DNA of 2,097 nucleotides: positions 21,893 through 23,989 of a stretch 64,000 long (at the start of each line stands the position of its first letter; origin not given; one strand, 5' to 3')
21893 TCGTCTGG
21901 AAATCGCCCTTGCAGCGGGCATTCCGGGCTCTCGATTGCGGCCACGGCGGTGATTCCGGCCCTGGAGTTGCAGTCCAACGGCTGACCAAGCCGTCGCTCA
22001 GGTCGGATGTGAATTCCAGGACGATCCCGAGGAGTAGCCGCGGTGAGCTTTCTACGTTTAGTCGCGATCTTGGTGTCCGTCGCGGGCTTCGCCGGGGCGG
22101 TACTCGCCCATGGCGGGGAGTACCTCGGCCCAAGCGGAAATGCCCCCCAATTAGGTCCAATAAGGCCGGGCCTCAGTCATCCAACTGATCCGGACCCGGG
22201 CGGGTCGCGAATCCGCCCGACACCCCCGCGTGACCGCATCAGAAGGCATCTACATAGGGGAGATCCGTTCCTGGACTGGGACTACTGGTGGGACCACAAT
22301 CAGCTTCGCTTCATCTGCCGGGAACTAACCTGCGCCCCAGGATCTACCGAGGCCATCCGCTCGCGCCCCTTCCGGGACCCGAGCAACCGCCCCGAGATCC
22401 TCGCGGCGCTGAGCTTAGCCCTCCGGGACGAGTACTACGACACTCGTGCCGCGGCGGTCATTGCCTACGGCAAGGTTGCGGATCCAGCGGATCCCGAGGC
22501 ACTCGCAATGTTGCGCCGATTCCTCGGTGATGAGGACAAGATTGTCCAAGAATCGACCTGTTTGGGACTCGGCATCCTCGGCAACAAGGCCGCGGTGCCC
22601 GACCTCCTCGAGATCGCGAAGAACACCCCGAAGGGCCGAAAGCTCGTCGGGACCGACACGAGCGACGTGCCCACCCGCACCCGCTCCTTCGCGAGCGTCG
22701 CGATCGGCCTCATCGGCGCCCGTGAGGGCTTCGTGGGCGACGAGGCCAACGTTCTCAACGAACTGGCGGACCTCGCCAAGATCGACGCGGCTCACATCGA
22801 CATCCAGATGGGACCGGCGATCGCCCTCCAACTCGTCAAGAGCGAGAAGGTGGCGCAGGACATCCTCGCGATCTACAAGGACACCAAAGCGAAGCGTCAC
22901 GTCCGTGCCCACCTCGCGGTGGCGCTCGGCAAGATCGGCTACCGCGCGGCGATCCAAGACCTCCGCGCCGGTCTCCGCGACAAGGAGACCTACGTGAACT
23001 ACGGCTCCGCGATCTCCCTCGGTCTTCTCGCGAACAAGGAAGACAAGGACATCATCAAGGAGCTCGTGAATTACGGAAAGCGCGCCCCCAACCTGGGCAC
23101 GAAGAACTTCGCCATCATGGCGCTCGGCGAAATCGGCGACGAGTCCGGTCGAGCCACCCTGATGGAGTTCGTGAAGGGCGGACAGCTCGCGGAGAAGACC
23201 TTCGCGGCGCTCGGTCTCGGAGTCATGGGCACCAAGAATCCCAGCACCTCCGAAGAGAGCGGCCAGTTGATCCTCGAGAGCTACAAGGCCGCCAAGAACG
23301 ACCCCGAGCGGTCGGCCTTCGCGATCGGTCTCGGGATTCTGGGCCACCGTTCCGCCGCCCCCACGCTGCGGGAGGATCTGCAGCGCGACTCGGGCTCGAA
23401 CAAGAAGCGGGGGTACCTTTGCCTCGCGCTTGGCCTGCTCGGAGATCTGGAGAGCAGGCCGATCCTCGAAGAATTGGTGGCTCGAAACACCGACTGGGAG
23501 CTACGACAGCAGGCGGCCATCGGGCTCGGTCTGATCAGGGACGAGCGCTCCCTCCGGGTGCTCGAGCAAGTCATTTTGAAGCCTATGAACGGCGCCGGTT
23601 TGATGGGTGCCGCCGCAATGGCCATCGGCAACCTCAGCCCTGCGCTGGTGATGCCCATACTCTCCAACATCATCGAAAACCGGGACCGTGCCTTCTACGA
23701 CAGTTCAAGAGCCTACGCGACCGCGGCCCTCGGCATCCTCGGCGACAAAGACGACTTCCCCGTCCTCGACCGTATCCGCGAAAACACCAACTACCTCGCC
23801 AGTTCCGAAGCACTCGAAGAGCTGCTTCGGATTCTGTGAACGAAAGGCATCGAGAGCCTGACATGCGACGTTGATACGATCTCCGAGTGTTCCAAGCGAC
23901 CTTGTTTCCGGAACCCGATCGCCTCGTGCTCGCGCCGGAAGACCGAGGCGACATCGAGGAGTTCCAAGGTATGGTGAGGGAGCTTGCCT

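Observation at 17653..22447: Astacin gene bracketed by diverged direct repeats (motif plus HEAT-gene 5' segment); upstream copy is a gene remnant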

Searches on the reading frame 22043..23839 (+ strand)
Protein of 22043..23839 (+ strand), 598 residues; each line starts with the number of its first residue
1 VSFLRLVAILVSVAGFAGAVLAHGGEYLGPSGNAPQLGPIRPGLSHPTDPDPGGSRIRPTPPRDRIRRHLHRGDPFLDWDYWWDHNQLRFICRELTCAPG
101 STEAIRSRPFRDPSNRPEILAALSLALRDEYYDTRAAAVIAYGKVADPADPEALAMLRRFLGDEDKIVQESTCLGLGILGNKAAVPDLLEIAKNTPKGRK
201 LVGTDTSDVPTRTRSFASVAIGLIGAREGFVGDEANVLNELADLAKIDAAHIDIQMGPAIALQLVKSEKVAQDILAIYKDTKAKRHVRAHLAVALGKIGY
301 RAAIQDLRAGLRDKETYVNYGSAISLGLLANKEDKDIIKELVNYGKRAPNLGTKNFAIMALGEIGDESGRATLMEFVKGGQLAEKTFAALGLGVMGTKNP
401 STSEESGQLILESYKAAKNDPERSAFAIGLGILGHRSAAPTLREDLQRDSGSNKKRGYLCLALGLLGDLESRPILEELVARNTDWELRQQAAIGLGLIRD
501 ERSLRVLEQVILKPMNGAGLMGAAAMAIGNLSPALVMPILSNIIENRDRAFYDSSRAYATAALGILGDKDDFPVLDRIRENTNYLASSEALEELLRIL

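Call 11: search_protein_families(library=pfam, proteins=[window:22043-23839:+], max_evalue=0.01)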
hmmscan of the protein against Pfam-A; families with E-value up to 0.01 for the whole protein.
window:22043-23839:+ (598 aa): 5 families
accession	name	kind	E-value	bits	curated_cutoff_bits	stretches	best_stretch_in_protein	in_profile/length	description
PF13646.12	HEAT_2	-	1.9e-36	124.6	27.7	5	123-197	5-76/88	HEAT repeats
PF03130.22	HEAT_PBS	-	2e-12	46.7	20.9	0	287-313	1-27/27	PBS lyase HEAT-like repeat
PF02985.28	HEAT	-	0.00015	22.2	23.5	0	473-496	3-25/31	HEAT repeat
PF14668.11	RICTOR_V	-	0.00071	20.2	27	0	333-368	24-59/71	Rapamycin-insensitive companion of mTOR, domain 5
PF13513.12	HEAT_EZ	-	0.003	18.5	27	0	135-177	4-53/55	HEAT-like repeat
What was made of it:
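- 22043..23839 (+): Variant HEAT-repeat paralog (598 aa, secreted). The variant N module runs from 22043 to about 22567. The central block, about 22568-23327, is near-identical to the canonical paralog (gene-converted). The variant C module runs from about 23328 to 23839. Pfam HEAT_2 E=1.9e-36 (call 11).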

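Call 12: find_encoding_contigs(protein=window:22043-23839:+, flank=10000, max_places=10)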
Protein window:22043-23839:+ (598 aa): no gene with exactly this product is on record in the collection.

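Call 13: find_homologous_proteins(query=window:22043-23836:+)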
Query window:22043-23836:+ (598 aa): 242 proteins with E <= 0.001 among 8000 candidates; the best 120 are listed.
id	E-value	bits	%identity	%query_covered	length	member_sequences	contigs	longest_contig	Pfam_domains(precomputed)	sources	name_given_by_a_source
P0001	0.0e+0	1322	100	100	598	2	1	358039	PF03130.23,PF13646.13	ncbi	-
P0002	1.8e-239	814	73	88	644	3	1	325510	PF14668.12,PF03130.23,PF13513.13,PF13646.13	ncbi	-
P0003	3.3e-198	678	62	83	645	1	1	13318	PF14668.12,PF03130.23,PF13513.13,PF13646.13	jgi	jgi:HEAT repeat protein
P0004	2.0e-148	514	49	81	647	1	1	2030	PF02985.29,PF03130.23,PF13513.13,PF13646.13,PF25767.2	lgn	-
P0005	3.7e-137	477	46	87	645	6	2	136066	PF02985.29,PF14668.12,PF03130.23,PF13513.13,PF13646.13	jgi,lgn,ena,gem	-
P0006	3.5e-134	467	43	91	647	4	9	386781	PF02985.29,PF03130.23,PF13513.13,PF13646.13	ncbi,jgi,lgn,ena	-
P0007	5.7e-134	466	45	87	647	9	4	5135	PF02985.29,PF03130.23,PF13513.13,PF13646.13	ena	-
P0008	1.4e-127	445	43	89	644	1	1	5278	PF02985.29,PF03130.23,PF13513.13,PF13646.13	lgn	-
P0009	5.1e-120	420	43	92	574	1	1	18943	PF02985.29,PF03130.23,PF13646.13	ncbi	-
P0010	8.8e-119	416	47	79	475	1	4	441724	PF02985.29,PF03130.23,PF13646.13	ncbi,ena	-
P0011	9.5e-116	406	42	87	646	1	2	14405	PF02985.29,PF03130.23,PF13513.13,PF13646.13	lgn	-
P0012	1.4e-115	405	40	87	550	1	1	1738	PF12717.14,PF02985.29,PF03130.23,PF13513.13,PF13646.13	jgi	jgi:HEAT repeat protein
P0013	1.6e-114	402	43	88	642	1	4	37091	PF02985.29,PF03130.23,PF13513.13,PF13646.13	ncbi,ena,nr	ncbi:MAG: hypothetical protein CMJ83_08210 [Planctomycetes bacterium]|nr:hypothetical protein [Planc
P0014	1.7e-111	392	41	88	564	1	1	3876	PF02985.29,PF03130.23,PF13646.13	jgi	jgi:HEAT repeat protein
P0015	5.4e-111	390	42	90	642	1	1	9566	PF02985.29,PF03130.23,PF13646.13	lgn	-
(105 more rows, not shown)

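Call 14: find_encoding_contigs(protein=P0002, flank=10000, max_places=3)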
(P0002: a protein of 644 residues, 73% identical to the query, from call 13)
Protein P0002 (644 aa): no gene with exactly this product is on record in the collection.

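Call 15: find_encoding_contigs(protein=P0003, flank=10000, max_places=3)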
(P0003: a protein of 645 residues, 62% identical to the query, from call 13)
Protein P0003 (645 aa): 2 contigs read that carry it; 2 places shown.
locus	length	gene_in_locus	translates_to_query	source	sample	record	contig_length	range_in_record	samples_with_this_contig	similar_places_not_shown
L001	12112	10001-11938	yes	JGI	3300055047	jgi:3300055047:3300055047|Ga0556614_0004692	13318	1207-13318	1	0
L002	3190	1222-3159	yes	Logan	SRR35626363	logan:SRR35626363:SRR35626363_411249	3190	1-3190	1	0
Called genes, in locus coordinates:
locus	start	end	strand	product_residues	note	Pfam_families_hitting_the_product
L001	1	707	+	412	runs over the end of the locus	PF00579:tRNA-synt_1b, PF01479:S4 (weak), PF22421:SYY_C-terminal (weak)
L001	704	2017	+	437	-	PF01979:Amidohydro_1, PF12890:DHOase, PF07969:Amidohydro_3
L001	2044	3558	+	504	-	-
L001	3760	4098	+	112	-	-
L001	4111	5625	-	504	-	PF13646:HEAT_2 (weak), PF00092:VWA, PF13519:VWA_2, PF13768:VWA_3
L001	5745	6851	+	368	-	-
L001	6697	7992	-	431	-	PF07994:NAD_binding_5, PF01658:Inos-1-P_synth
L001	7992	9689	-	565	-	PF00795:CN_hydrolase, PF02540:NAD_synthase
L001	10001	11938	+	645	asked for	PF03130:HEAT_PBS (faint), PF13513:HEAT_EZ (faint), PF13646:HEAT_2, PF14668:RICTOR_V (faint), PF13646:HEAT_2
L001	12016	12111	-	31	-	?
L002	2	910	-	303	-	?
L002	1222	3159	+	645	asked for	PF03130:HEAT_PBS (faint), PF13513:HEAT_EZ (faint), PF13646:HEAT_2, PF14668:RICTOR_V (faint), PF13646:HEAT_2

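Call 16: find_encoding_contigs(protein=P0001, flank=10000, max_places=3)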
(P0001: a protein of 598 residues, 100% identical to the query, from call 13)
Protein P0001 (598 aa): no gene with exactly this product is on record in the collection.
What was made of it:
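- Tried and rejected: Exact look-ups of P0001 and P0002 failed, so the 325-kb contig carrying the canonical paralog could not be read (calls 12, 14, 16).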

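Call 20: find_related_loci(query=A3, collection=genome_contigs, flank=10000)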
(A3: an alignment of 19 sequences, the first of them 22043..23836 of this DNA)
Query A3 (598 aa) in genome_contigs; peptide patterns used: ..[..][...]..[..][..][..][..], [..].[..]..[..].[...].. (x = any residue, [..] = any of these).
81 stretches matched a pattern; 31 encode a relative of the query (tblastn E <= 1e-3); 28 distinct loci.
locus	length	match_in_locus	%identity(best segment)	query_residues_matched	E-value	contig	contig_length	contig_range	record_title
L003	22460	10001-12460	48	74-598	3e-152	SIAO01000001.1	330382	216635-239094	MAG: Planctomycetota bacterium isolate Baikal-deep-G176 BACOMB-C16, whole genome shotgun sequence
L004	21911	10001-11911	43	8-598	1e-148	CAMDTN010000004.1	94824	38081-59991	MAG: Singulisphaera sp. GP187 isolate TH-11nov19-101 genome assembly, contig: TH-11nov19-C332, whole genome shotgun sequ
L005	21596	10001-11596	46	78-598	5e-147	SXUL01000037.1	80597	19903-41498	MAG: Planctomycetia bacterium isolate F1-140-MAGs146 F1-140__c89595, whole genome shotgun sequence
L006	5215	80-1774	43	39-598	7e-147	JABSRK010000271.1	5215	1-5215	MAG: Planctomycetota bacterium isolate DT_84 DT-Planctomycetota-1_scaffold_271, whole genome shotgun sequence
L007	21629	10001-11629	43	52-598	3e-144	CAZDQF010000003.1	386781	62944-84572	MAG TPA_asm: uncultured Isosphaeraceae bacterium isolate SRP077602_co7_603 genome assembly, contig: NODE_6_length_386781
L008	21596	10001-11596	45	76-598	6e-144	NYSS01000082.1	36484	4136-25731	MAG: Planctomycetota bacterium isolate CPC9 107447, whole genome shotgun sequence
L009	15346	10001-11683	43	39-598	5e-137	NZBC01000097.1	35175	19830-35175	MAG: Planctomycetota bacterium isolate ARS1434 MHASMcontig_406175, whole genome shotgun sequence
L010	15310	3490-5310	42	17-598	1e-123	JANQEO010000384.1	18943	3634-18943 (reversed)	MAG: Candidatus Binatia bacterium isolate PL23a_bin.3 k99_1009216, whole genome shotgun sequence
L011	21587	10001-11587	38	78-597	2e-115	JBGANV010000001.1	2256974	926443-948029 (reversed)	MAG: Planctomycetota bacterium isolate MAG_MBR_H10.41 MBRH10-41_opera_contig_1, whole genome shotgun sequence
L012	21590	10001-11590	38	78-597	3e-113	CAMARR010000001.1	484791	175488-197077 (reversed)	MAG: Candidatus Kuenenia stuttgartiensis isolate LH-05nov19-139 genome assembly, contig: LH-05nov19-C3, whole genome sho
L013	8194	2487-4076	38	78-597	3e-110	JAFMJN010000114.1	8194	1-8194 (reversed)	MAG: Planctomycetota bacterium isolate DEBay_Sum019D_L_G_184 NODE_10396_length_8194_cov_5.769259, whole genome shotgun s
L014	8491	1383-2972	37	78-597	6e-110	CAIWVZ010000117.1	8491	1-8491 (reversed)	MAG: uncultured planctomycete isolate LaPlata_bin-2350 genome assembly, contig: bin-2350:117/460, whole genome shotgun s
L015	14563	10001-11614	38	67-598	4e-106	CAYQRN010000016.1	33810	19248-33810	MAG TPA_asm: uncultured Planctomycetia bacterium isolate binchicken_co16_337 genome assembly, contig: NODE_2142_length_3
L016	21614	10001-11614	39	72-598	9e-100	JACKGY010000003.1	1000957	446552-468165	MAG: Planctomycetota bacterium isolate HK-STAS-PLAN-3 HK-STAS-PLAN-3_3, whole genome shotgun sequence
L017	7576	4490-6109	36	68-598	2e-97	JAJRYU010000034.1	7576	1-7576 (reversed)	MAG: Planctomycetota bacterium isolate Dive96_bin3.79 k141_280609, whole genome shotgun sequence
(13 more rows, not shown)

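Call 22: list_cluster_members(proteins=[P0001, P0002])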
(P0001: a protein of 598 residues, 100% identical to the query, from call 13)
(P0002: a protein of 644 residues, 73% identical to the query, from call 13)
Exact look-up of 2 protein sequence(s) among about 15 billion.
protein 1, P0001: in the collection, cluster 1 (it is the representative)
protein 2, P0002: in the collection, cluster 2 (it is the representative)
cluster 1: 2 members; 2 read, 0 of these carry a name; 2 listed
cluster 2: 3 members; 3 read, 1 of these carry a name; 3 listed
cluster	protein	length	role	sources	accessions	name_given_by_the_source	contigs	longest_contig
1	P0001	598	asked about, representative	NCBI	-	-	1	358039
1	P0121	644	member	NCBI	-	-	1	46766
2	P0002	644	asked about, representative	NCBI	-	-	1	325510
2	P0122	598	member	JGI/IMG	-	HEAT repeat protein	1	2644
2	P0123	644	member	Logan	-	-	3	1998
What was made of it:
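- On Gene conversion between paralogs (central HEAT block): That the two proteins come from one genome could not be verified (calls 14, 16, 22).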

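Call 25: find_encoding_contigs(protein=P0121, flank=10000, max_places=4)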
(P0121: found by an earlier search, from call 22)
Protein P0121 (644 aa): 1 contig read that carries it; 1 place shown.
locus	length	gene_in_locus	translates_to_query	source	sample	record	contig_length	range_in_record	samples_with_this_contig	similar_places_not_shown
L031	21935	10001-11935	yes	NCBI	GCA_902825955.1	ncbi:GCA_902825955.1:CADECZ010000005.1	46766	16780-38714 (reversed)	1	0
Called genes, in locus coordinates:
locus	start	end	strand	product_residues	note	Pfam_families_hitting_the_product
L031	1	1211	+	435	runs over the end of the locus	PF01979:Amidohydro_1, PF12890:DHOase, PF07969:Amidohydro_3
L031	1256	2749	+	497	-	-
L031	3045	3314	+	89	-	-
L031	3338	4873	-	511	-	PF13646:HEAT_2 (weak), PF00092:VWA, PF13519:VWA_2, PF13768:VWA_3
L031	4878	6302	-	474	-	PF00474:SSF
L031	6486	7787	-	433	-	PF07994:NAD_binding_5, PF01658:Inos-1-P_synth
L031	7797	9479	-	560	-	PF00795:CN_hydrolase, PF02540:NAD_synthase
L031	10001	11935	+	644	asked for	PF03130:HEAT_PBS (faint), PF13646:HEAT_2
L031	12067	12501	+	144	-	-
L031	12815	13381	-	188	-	PF01765:RRF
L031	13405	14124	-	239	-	PF00696:AA_kinase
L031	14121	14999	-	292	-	PF00889:EF_TS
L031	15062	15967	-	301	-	PF00318:Ribosomal_S2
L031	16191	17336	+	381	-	PF02684:LpxB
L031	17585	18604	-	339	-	PF01408:GFO_IDH_MocA, PF22725:GFO_IDH_MocA_C3, PF02894:GFO_IDH_MocA_C (weak)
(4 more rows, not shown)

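Call 26: find_encoding_contigs(protein=P0122, flank=10000, max_places=4)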
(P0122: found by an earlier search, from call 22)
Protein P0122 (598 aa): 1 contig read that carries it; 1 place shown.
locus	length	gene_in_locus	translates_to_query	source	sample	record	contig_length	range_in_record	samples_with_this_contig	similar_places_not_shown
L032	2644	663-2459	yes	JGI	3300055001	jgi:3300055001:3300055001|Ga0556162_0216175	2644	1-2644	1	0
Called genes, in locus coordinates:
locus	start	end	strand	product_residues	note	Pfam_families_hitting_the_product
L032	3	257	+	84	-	?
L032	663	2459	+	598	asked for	PF03130:HEAT_PBS (faint), PF13646:HEAT_2, PF14668:RICTOR_V (faint), PF13646:HEAT_2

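Call 40: find_encoding_contigs(protein=P0123, flank=10000, max_places=5)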
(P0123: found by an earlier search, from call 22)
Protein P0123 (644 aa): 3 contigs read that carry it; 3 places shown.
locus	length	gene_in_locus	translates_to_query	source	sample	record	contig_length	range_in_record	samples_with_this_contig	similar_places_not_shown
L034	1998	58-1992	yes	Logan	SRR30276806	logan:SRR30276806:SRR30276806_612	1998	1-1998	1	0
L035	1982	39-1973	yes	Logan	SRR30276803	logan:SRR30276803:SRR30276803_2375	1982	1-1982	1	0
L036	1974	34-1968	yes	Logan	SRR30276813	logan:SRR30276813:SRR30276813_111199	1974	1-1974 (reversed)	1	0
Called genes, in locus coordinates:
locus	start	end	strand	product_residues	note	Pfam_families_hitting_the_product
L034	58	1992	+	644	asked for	PF03130:HEAT_PBS (faint), PF13513:HEAT_EZ (faint), PF13646:HEAT_2, PF14668:RICTOR_V (faint), PF13646:HEAT_2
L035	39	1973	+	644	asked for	PF03130:HEAT_PBS (faint), PF13513:HEAT_EZ (faint), PF13646:HEAT_2, PF14668:RICTOR_V (faint), PF13646:HEAT_2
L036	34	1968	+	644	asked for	PF03130:HEAT_PBS (faint), PF13513:HEAT_EZ (faint), PF13646:HEAT_2, PF14668:RICTOR_V (faint), PF13646:HEAT_2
